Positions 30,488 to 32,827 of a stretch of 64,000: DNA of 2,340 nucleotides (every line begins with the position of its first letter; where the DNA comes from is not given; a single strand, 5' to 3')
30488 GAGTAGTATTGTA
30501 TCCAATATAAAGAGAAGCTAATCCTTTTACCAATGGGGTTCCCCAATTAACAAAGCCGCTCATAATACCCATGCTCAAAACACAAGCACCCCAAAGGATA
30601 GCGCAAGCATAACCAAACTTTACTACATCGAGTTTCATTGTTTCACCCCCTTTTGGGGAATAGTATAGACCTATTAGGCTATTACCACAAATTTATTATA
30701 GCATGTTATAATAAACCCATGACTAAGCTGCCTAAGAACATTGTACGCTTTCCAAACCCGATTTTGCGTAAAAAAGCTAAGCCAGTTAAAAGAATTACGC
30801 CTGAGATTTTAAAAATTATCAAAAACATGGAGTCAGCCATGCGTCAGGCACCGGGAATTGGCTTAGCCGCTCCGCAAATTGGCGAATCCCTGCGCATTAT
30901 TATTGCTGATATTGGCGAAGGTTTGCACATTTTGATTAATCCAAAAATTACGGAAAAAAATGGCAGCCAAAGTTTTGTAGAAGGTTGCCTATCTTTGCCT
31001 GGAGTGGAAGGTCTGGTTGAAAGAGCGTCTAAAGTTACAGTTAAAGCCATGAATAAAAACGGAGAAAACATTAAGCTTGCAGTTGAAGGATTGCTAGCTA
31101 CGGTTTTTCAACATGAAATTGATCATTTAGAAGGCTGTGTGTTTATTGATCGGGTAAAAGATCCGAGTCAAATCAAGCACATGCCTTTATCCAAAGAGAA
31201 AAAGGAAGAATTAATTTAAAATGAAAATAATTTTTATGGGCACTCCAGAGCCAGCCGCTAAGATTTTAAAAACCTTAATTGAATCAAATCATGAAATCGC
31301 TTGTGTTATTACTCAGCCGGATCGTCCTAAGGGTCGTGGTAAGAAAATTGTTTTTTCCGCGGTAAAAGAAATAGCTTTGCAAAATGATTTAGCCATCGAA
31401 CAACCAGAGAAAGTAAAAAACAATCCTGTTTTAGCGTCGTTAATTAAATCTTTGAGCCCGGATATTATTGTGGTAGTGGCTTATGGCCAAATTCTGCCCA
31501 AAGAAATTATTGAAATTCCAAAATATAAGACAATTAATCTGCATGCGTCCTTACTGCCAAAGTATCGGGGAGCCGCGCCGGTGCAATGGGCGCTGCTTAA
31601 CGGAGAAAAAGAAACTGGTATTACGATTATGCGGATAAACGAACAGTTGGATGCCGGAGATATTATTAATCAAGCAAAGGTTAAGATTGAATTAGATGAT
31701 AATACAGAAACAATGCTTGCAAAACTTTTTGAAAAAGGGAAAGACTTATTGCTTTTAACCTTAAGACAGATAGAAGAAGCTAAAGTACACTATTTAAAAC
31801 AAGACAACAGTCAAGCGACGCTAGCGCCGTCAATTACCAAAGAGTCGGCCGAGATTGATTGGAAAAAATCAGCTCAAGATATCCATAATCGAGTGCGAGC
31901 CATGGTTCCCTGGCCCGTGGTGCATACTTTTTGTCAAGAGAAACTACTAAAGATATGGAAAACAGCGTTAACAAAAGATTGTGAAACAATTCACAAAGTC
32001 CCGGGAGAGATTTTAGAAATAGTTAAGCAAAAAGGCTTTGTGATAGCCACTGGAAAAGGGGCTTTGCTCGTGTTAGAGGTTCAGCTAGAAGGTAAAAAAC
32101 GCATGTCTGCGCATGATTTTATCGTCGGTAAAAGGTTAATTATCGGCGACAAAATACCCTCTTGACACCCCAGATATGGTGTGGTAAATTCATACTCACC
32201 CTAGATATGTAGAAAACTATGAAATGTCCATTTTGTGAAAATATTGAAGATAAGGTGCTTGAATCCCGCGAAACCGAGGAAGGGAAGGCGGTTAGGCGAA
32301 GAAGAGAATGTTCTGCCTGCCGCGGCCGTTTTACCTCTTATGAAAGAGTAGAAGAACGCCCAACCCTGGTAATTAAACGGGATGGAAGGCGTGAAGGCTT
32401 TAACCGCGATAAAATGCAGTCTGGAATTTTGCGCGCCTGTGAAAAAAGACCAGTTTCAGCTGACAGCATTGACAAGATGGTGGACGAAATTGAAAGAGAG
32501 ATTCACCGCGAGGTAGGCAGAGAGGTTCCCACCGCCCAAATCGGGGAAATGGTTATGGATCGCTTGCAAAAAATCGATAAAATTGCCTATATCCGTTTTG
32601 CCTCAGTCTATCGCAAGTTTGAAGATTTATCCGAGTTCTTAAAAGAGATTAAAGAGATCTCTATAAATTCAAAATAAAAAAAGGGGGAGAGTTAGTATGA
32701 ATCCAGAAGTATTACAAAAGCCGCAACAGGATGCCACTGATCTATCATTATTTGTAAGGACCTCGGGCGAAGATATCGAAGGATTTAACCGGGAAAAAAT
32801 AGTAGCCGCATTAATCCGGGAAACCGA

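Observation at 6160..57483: Eleven copies of a fixed-geometry promoter-like motif mark a dispersed set of almost entirely orphan genes, a candidate alternative-sigma regulon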

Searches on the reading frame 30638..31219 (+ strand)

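Call 12: search_protein_families(library=pfam, max_evalue=0.0001, proteins=[window:30638-31219:+])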
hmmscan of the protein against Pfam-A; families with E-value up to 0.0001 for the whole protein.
window:30638-31219:+ (193 aa): 1 family
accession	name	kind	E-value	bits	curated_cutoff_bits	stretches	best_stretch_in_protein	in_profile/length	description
PF01327.26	Pep_deformylase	-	1.2e-48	165.1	22.8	1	33-176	2-153/156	Polypeptide deformylase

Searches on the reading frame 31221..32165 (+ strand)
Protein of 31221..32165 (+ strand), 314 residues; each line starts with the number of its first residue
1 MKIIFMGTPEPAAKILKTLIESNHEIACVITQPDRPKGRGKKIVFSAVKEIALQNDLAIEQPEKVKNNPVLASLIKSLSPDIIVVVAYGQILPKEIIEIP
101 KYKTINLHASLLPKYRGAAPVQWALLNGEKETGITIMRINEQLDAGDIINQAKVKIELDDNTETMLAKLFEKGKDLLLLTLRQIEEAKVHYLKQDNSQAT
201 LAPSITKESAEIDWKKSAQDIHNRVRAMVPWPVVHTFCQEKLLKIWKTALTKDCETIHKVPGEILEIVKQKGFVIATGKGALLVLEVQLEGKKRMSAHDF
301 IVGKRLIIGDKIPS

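Call 12: search_protein_families(library=pfam, max_evalue=0.0001, proteins=[window:31221-32165:+])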
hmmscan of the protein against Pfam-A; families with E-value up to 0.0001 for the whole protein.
window:31221-32165:+ (314 aa): 2 families
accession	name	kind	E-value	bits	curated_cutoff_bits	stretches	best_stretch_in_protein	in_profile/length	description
PF00551.24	Formyl_trans_N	-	7.2e-46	156.7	26.1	1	1-179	1-179/181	Formyl transferase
PF02911.23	Formyl_trans_C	-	3e-30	104.8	21.1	1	205-304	2-99/100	Formyl transferase, C-terminal domain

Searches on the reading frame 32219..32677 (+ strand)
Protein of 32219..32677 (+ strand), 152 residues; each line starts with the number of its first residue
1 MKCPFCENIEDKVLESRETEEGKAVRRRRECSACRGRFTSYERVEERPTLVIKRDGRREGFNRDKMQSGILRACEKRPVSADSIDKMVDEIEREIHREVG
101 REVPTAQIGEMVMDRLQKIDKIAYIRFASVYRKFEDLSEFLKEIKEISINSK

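Call 12: search_protein_families(library=pfam, max_evalue=0.0001, proteins=[window:32219-32677:+])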
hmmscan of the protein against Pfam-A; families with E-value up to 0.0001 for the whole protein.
window:32219-32677:+ (152 aa): 2 families
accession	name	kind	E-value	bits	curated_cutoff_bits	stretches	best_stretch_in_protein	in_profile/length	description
PF03477.21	ATP-cone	-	4.5e-24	85.2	25.8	1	50-136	2-87/88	ATP cone domain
PF22811.2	Zn_ribbon_NrdR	-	1.2e-18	67.2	27.2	1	1-42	1-42/42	Transcriptional repressor NrdR-like, N-terminal domain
